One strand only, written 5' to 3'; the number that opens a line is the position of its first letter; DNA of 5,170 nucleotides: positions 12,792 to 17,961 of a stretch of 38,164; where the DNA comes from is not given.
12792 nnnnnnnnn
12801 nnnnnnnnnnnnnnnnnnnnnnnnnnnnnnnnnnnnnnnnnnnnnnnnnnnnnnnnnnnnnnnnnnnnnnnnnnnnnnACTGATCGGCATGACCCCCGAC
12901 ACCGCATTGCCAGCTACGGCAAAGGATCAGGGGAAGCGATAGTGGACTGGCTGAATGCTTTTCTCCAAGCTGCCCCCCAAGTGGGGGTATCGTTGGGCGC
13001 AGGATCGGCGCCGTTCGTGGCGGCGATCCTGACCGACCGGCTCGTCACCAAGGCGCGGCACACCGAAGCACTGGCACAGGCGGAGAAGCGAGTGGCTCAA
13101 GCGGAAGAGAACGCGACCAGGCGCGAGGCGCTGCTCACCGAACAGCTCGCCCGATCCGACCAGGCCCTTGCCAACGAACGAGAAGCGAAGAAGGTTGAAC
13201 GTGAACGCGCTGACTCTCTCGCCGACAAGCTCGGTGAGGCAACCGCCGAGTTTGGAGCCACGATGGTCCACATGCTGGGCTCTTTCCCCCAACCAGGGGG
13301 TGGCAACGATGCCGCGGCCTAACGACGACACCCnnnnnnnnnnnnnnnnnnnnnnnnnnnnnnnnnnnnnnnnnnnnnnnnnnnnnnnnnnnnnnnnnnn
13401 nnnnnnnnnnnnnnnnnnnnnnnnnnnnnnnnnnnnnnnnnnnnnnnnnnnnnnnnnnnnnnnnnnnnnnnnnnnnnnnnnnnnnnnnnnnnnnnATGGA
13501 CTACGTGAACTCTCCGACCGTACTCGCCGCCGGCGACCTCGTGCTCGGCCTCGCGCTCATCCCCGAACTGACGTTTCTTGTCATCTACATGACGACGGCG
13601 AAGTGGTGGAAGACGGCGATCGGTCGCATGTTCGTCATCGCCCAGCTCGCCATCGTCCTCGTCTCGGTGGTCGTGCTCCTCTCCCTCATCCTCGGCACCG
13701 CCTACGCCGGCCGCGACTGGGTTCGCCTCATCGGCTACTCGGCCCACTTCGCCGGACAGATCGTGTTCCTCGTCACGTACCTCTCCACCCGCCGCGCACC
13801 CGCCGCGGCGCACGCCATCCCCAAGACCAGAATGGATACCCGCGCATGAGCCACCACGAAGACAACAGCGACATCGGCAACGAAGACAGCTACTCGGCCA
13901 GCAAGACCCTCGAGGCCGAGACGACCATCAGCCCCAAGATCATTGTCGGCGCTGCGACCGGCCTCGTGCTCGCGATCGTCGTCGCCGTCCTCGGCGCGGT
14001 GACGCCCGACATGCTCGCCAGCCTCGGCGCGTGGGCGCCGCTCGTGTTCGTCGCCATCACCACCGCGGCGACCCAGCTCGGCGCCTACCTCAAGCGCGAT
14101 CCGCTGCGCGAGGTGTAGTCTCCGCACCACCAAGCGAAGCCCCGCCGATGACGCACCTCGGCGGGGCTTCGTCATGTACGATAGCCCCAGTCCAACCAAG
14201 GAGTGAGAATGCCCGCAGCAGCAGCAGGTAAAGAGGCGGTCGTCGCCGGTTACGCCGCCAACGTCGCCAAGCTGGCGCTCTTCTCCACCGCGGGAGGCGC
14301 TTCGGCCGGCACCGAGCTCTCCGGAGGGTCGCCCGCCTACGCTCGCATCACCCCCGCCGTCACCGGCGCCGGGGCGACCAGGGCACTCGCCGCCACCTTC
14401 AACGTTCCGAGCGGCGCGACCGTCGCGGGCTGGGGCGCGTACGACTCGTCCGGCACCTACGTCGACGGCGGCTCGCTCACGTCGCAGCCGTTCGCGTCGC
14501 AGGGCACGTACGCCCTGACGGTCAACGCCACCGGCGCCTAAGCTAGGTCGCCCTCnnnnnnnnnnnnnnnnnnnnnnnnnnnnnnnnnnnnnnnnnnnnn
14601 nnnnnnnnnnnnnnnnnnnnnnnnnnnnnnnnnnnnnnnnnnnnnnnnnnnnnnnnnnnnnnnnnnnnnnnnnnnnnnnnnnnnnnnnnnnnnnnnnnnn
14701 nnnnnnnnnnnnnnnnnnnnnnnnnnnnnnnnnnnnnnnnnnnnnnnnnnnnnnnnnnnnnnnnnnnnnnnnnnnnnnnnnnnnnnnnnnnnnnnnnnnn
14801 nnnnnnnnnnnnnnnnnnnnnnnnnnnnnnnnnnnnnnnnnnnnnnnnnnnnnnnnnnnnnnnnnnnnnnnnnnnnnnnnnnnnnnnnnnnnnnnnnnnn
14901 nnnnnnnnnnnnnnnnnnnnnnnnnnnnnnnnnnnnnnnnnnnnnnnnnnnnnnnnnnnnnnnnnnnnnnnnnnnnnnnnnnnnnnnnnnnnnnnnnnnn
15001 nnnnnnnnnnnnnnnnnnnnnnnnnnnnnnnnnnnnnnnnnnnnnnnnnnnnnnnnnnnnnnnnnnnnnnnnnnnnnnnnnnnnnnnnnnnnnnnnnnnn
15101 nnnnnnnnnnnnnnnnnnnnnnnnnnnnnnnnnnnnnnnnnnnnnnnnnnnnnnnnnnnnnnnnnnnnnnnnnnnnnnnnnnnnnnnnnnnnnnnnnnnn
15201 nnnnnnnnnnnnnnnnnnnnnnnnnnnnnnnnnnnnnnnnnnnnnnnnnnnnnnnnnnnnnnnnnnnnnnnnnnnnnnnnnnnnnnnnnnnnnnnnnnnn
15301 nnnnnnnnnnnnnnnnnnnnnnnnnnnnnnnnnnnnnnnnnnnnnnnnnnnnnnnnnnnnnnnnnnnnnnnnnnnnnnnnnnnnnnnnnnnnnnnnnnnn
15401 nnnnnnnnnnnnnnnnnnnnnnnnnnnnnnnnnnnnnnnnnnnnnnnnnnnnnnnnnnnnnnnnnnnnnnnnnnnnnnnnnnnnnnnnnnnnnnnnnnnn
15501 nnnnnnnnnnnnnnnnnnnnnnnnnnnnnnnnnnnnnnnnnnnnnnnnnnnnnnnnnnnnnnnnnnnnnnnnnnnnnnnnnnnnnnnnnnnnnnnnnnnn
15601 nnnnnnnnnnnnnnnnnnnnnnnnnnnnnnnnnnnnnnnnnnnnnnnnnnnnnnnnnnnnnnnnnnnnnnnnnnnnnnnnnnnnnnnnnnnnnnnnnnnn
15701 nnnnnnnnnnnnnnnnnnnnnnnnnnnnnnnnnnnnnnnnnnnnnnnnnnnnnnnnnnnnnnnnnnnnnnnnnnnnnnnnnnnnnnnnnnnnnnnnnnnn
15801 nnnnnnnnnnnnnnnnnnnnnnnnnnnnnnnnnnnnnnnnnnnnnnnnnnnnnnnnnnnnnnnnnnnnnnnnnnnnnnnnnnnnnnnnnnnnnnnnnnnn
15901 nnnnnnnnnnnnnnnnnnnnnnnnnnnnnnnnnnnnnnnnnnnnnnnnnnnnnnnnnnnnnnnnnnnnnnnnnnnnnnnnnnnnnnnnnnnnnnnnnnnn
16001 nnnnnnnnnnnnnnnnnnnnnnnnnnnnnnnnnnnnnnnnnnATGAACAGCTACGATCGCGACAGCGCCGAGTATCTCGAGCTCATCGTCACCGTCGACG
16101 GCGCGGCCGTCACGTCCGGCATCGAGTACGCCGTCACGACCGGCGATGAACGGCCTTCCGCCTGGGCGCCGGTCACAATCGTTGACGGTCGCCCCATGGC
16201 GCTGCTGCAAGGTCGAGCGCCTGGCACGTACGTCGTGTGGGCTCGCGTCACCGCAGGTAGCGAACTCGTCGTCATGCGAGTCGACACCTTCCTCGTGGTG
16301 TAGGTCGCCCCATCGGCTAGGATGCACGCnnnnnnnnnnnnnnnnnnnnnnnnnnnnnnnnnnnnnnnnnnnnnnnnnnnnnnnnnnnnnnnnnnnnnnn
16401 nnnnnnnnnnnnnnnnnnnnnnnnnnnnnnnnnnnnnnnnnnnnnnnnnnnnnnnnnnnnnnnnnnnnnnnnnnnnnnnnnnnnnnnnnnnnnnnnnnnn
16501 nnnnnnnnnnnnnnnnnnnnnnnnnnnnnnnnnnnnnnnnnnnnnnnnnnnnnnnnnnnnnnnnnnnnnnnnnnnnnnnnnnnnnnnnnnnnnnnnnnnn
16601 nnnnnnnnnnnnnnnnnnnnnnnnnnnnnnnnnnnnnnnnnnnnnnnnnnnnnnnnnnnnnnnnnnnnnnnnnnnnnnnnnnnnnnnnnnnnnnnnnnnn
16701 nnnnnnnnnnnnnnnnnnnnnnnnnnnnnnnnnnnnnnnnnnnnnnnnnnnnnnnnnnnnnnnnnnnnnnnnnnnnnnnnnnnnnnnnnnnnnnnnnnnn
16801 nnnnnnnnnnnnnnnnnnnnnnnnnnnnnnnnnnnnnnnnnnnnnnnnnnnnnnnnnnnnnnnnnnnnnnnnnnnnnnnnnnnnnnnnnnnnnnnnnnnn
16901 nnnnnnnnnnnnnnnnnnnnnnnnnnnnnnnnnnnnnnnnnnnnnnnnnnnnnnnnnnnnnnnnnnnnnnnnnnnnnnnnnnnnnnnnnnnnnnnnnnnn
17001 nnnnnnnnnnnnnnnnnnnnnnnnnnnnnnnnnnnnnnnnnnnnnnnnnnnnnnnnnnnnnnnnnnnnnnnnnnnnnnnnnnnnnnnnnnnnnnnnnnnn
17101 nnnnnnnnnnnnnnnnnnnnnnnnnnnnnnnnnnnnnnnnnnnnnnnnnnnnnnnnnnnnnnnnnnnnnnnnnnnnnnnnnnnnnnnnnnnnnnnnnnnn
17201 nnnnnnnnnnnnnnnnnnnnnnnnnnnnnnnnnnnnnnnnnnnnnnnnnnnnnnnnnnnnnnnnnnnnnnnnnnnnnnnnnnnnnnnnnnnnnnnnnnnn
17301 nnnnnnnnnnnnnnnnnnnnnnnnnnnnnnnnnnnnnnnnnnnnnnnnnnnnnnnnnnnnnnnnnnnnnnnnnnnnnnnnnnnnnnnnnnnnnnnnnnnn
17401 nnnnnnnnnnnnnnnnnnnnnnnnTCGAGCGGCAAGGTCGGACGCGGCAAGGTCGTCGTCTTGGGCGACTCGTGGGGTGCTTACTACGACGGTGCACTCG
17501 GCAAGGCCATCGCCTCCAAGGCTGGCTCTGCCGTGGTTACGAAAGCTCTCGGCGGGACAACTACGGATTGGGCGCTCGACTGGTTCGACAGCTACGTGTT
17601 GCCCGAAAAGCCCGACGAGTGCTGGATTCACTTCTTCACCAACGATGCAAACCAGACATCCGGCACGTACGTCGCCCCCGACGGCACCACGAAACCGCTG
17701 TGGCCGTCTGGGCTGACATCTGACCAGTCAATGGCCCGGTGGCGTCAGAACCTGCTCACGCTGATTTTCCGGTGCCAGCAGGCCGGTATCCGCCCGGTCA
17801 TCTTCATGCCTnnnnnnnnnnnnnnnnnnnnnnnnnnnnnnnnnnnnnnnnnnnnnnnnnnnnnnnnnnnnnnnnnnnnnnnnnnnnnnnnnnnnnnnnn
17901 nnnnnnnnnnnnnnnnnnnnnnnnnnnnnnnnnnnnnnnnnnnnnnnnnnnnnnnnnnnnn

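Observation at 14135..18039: A second host-interaction module placed after the lysis-like cassette and a terminator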

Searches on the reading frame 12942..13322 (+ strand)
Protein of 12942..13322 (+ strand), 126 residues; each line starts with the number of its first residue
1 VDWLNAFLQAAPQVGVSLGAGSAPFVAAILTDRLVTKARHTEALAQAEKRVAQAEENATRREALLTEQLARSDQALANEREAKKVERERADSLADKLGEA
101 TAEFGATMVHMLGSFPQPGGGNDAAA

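Call 5: search_protein_families(library=pfam, proteins=[window:12942-13322:+], max_evalue=0.1)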
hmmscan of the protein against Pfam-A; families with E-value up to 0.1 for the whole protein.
window:12942-13322:+ (126 aa): 0 families

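Call 6: search_protein_families(library=phrogs, proteins=[window:12942-13322:+], max_evalue=0.01)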
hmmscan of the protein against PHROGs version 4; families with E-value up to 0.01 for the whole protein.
window:12942-13322:+ (126 aa): 3 families
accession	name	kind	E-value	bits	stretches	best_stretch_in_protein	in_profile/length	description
phrog_36805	-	tail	0.0012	19.7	1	30-123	65-156/303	tail length tape measure protein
phrog_2466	-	lysis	0.0058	17.4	1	14-89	13-90/172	Rz-like spanin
phrog_32449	-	unknown function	0.0077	17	1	5-75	6-69/177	-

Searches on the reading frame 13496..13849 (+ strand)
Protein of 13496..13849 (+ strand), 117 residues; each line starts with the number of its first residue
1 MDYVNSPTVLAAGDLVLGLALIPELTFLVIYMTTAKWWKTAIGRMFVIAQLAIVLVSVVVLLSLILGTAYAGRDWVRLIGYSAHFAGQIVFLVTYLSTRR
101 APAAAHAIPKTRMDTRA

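Call 5: search_protein_families(library=pfam, proteins=[window:13496-13849:+], max_evalue=0.1)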
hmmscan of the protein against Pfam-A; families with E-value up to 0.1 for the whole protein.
window:13496-13849:+ (117 aa): 1 family
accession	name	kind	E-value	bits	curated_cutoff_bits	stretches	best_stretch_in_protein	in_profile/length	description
PF23778.1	Phage_holin_2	-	1.5e-15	57.6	32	1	15-100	2-87/92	Putative phage holin family 2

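Call 6: search_protein_families(library=phrogs, proteins=[window:13496-13849:+], max_evalue=0.01)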
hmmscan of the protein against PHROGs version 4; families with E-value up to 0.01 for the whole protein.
window:13496-13849:+ (117 aa): 2 families
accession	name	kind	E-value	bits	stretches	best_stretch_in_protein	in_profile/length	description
phrog_3798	-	unknown function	4.3e-17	63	1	16-104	35-123/135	-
phrog_18437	-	unknown function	0.0063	17.6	1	53-101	6-53/116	-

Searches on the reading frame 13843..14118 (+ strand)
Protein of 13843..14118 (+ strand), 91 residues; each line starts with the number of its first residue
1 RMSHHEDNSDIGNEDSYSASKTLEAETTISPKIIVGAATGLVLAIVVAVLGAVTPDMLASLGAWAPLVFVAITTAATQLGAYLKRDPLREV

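Call 5: search_protein_families(library=pfam, proteins=[window:13843-14118:+], max_evalue=0.1)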
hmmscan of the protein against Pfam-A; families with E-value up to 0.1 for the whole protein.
window:13843-14118:+ (91 aa): 0 families

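Call 6: search_protein_families(library=phrogs, proteins=[window:13843-14118:+], max_evalue=0.01)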
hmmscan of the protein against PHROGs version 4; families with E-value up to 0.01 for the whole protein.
window:13843-14118:+ (91 aa): 1 family
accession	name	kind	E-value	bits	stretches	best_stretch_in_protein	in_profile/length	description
phrog_14111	-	unknown function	8.4e-16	59.2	1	26-90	12-76/97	-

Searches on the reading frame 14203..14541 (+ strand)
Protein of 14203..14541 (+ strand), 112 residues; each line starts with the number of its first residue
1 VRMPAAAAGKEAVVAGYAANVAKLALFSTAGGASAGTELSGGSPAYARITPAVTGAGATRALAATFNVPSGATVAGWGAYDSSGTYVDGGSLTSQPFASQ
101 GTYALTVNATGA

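Call 5: search_protein_families(library=pfam, proteins=[window:14203-14541:+], max_evalue=0.1)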
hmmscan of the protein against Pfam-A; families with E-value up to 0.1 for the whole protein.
window:14203-14541:+ (112 aa): 0 families

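Call 6: search_protein_families(library=phrogs, proteins=[window:14203-14541:+], max_evalue=0.01)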
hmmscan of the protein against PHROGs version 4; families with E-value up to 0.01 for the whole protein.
window:14203-14541:+ (112 aa): 0 families

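Call 65: search_dna_similar(query=window:14209-14541:+, collection=phages, mode=protein, max_evalue=1, max_rows=25)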
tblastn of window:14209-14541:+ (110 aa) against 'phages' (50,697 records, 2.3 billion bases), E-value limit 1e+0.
No match.

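Call 75: search_solved_structures(query=window:14209-14538:+, max_evalue=10)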
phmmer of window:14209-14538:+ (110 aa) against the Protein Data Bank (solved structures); distinct sequences matched with E-value up to 10: 2.
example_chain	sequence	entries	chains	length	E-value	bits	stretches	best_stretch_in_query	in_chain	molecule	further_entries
9c39_K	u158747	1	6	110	0.26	15.2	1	63-104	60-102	Phage protein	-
9mt4_I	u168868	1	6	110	0.51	14.3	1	63-104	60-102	Phage protein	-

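Call 77: search_protein_families(library=ncbifam, proteins=[window:14209-14538:+], max_evalue=0.1)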
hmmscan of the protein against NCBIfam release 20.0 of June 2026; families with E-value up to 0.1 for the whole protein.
window:14209-14538:+ (110 aa): 0 families

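Call 78: search_solved_structures(query=window:14209-14538:+, max_evalue=10, show_alignments=2)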
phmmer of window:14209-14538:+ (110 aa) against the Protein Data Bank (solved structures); distinct sequences matched with E-value up to 10: 2.
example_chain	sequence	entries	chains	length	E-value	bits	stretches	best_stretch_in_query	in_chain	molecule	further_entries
9c39_K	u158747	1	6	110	0.26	15.2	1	63-104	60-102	Phage protein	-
9mt4_I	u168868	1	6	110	0.51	14.3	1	63-104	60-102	Phage protein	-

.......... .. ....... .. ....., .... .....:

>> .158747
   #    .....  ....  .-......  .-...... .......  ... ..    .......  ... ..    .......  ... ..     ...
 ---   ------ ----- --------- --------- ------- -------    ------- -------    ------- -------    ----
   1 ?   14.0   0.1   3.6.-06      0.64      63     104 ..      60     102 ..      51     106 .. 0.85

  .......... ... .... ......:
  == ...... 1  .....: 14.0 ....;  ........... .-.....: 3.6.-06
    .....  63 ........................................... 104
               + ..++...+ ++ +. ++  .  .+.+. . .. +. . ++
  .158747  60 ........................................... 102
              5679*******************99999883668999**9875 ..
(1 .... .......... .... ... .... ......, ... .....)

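Call 82: search_solved_structures(query=A4, max_evalue=10, show_alignments=2)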
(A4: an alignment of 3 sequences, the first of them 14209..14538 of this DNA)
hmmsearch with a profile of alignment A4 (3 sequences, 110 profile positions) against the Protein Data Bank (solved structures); distinct sequences matched with E-value up to 10: 0.

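Call 104: search_protein_families(library=phrogs, proteins=[window:14209-14538:+], max_evalue=1)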
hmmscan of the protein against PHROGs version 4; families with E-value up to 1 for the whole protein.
window:14209-14538:+ (110 aa): 0 families

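Call 112: find_related_loci(query=window:14209-14538:+, collection=viral_contigs, flank=6000)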
Query window:14209-14538:+ (110 aa) in viral_contigs; peptide patterns used: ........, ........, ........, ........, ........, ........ (x = any residue, [..] = any of these).
46 stretches matched a pattern; 3 encode a relative of the query (tblastn E <= 1e-3); 3 distinct loci.
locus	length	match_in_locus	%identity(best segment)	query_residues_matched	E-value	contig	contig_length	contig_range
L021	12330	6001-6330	95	1-110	2e-55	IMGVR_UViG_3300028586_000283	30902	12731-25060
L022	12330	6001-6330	95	1-110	2e-55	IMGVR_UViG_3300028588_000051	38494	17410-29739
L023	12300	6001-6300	47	8-105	5e-23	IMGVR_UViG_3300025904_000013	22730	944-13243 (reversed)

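Call 113: find_related_loci(query=window:14209-14538:+, collection=metagenome_contigs, flank=6000)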
Query window:14209-14538:+ (110 aa) in metagenome_contigs; peptide patterns used: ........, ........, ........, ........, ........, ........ (x = any residue, [..] = any of these).
600 stretches matched a pattern (row limit reached: there are more); 1 encode a relative of the query (tblastn E <= 1e-3); 1 distinct loci.
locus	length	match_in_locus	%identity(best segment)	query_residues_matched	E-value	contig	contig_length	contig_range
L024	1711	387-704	62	5-108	3e-32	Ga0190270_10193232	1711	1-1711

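Call 118: search_solved_structures(query=L023:6905-8716:+, max_evalue=0.01)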
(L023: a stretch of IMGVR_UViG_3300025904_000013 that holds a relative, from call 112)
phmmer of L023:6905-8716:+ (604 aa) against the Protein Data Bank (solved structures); distinct sequences matched with E-value up to 0.01: 1.
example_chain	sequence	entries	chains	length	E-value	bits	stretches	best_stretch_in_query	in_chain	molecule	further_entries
3vst_A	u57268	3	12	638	1.6e-08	36.8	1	82-173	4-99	Xylosidase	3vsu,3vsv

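Call 121: search_solved_structures(query=A8, max_evalue=10, show_alignments=1)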
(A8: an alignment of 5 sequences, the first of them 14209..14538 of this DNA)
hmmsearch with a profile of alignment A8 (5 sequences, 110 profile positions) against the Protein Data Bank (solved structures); distinct sequences matched with E-value up to 10: 5.
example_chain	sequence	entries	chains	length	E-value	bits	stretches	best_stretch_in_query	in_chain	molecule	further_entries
8ysx_F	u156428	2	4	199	0.23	15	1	54-99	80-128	Proteasome subunit beta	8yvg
6avo_A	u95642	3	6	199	0.31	14.6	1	54-99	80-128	Proteasome subunit beta type-9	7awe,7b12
6e5b_N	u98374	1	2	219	0.35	14.4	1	54-99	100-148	Proteasome subunit beta type-9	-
9mt4_I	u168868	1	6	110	0.67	13.5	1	60-103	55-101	Phage protein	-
9c39_K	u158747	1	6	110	0.95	13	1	57-103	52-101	Phage protein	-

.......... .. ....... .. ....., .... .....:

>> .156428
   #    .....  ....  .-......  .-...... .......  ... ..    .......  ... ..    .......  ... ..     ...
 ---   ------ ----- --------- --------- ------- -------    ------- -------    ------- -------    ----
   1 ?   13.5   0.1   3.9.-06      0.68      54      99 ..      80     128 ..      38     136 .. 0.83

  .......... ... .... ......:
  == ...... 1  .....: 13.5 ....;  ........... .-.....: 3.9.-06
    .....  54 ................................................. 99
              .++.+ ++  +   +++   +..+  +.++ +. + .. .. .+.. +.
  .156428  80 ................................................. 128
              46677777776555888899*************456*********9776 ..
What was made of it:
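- Tried and rejected: Profiles of 3 and 5 homologues did not improve the PDB 9C39 hit (calls 82, 121).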

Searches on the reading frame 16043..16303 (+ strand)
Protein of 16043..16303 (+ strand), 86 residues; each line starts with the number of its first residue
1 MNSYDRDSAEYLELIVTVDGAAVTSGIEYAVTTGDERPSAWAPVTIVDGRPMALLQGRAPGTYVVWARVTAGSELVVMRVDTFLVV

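Call 5: search_protein_families(library=pfam, proteins=[window:16043-16303:+], max_evalue=0.1)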
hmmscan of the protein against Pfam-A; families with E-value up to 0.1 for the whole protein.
window:16043-16303:+ (86 aa): 0 families

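Call 6: search_protein_families(library=phrogs, proteins=[window:16043-16303:+], max_evalue=0.01)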
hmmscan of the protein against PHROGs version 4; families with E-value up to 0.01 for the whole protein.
window:16043-16303:+ (86 aa): 0 families

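Call 76: search_solved_structures(query=window:16043-16300:+, max_evalue=10)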
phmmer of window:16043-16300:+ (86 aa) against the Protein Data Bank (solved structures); distinct sequences matched with E-value up to 10: 5.
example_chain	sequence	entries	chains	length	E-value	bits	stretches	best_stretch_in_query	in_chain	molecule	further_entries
8ec8_A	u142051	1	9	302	0.5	13.8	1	4-47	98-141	Major capsid protein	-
2pb9_A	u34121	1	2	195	0.61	13.5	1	4-61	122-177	Phosphomethylpyrimidine kinase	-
4r7u_A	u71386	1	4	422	0.72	13.3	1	41-82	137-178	UDP-N-acetylglucosamine 1-carboxyvinyltransferase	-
9bov_B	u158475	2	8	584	0.76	13.2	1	21-68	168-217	NADH dehydrogenase (Quinone)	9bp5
8oh5_B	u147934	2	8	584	1.6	12.2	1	26-67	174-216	NAD-reducing hydrogenase subunit HoxF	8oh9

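Call 77: search_protein_families(library=ncbifam, proteins=[window:16043-16300:+], max_evalue=0.1)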
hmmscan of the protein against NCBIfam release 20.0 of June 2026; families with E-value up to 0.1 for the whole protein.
window:16043-16300:+ (86 aa): 0 families

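Call 104: search_protein_families(library=phrogs, proteins=[window:16043-16300:+], max_evalue=1)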
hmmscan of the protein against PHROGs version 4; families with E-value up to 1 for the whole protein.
window:16043-16300:+ (86 aa): 0 families
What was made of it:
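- On Ig-like fold (g86): Pfam, PHROG, NCBIfam and PDB searches gave no significant match (calls 5, 6, 76, 77, 104).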

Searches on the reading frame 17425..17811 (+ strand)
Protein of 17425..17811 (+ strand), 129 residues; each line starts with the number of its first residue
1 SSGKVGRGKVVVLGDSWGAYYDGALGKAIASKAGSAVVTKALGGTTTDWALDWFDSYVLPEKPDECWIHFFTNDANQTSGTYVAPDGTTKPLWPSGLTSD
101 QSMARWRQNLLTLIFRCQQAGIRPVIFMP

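Call 90: search_protein_families(library=pfam, proteins=[window:17425-17811:+], max_evalue=10)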
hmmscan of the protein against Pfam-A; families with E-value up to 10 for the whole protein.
seq(129 aa): 1 family
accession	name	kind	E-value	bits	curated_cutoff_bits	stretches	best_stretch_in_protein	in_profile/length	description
PF19040.6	SGNH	-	0.023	14.8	27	1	8-47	24-62/248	SGNH domain (fused to AT3 domains)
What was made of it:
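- Tried and rejected: The Pfam score did not rise (15.0 vs 14.8 bits, and a control graft scored higher; call 90).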
